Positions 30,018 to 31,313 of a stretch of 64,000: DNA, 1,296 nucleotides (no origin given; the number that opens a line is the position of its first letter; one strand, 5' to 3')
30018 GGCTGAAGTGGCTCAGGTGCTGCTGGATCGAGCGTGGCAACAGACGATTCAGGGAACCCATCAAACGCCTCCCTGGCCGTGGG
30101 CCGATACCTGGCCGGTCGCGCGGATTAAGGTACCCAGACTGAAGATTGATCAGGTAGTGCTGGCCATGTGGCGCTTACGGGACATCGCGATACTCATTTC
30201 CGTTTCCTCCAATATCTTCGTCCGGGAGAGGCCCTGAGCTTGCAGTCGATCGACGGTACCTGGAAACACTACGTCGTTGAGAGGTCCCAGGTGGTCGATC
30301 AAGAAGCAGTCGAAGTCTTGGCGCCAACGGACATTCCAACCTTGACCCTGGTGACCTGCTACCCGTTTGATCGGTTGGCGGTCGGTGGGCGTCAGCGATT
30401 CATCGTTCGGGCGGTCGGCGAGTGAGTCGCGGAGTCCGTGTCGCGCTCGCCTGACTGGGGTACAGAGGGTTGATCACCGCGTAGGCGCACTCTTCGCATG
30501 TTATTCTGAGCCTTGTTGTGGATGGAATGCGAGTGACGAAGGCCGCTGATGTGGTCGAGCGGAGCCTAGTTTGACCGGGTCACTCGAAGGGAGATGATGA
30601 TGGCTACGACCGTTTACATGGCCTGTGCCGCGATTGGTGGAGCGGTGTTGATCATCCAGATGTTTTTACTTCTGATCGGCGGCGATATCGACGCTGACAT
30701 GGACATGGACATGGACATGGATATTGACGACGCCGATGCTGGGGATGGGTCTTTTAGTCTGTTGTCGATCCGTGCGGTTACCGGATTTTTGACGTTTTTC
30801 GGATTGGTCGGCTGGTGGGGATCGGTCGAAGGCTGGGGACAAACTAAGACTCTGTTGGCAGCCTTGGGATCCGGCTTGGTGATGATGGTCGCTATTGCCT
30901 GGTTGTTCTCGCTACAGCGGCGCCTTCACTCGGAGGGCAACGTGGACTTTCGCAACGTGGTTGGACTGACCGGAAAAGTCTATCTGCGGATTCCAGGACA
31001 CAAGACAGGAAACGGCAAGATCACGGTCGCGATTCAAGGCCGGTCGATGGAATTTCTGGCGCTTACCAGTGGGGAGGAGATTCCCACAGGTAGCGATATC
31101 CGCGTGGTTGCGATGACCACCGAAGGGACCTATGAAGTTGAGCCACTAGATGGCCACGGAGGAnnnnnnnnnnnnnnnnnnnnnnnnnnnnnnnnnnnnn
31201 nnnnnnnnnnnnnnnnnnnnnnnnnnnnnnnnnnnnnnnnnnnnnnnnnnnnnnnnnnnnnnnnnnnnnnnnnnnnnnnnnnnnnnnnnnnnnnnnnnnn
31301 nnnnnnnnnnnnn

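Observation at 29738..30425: Mini-ORF encoding a bare sortase sorting signal, overlapping the start of a class-GN-like sortase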

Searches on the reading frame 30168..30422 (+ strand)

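Call 6: search_protein_families(library=ncbifam, proteins=[window:30168-30422:+], max_evalue=0.1)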
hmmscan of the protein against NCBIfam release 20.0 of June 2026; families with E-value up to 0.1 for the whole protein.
window:30168-30422:+ (85 aa): 7 families
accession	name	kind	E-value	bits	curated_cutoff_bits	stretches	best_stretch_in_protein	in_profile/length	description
TIGR03784.1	marine_sortase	equivalog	1.4e-26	93.2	158.25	1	3-82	95-174/174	class GN sortase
NF058671.1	sortase_SrtD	exception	1.7e-16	60.4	140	1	3-82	108-185/187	class D sortase, LPxTATN-specific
NF033746.1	class_D_sortase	subfamily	8.8e-16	57.9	165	1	2-82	53-131/135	class D sortase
TIGR01076.1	sortase_fam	subfamily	4.4e-08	33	39.35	1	2-80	45-123/136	sortase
NF033747.1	class_E_sortase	subfamily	3.3e-06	27.1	160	1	2-81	116-202/211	class E sortase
NF033745.1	class_C_sortase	subfamily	2.6e-05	24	160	1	3-81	139-217/220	class C sortase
NF033748.1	class_F_sortase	subfamily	8.3e-05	22.3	166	1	7-68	73-138/155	class F sortase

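Call 7: search_protein_families(library=pfam, proteins=[window:30168-30422:+], max_evalue=0.1)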
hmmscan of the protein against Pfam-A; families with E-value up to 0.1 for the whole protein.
window:30168-30422:+ (85 aa): 1 family
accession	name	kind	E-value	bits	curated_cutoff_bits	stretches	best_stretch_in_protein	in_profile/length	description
PF04203.18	Sortase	-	2.7e-19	69.6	26.6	1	2-83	41-123/125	Sortase domain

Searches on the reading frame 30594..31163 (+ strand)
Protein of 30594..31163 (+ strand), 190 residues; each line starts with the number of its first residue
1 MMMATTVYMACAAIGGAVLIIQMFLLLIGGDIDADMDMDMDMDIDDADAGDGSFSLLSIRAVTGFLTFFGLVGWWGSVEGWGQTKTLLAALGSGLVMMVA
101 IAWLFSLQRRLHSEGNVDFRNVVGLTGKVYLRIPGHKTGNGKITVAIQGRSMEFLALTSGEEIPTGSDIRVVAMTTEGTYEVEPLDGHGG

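Call 6: search_protein_families(library=ncbifam, proteins=[window:30594-31163:+], max_evalue=0.1)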
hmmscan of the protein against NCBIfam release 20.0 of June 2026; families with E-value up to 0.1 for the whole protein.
window:30594-31163:+ (190 aa): 0 families

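Call 7: search_protein_families(library=pfam, proteins=[window:30594-31163:+], max_evalue=0.1)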
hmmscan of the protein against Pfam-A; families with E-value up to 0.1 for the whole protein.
window:30594-31163:+ (190 aa): 2 families
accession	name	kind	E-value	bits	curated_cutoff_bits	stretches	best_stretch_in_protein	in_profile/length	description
PF25592.1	DUF7937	-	0.041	13.2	31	1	4-115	140-233/402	Domain of unknown function (DUF7937)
PF01957.25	NfeD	-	0.094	13.4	29.1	0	123-174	5-48/57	NfeD-like C-terminal, partner-binding domain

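Call 36: find_related_loci(query=window:30594-31163:+, collection=metagenome_contigs, flank=10000)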
Query window:30594-31163:+ (190 aa) in metagenome_contigs; peptide patterns used: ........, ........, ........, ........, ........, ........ (x = any residue, [..] = any of these).
600 stretches matched a pattern, but none encodes a relative of the query by tblastn (E <= 1e-3).
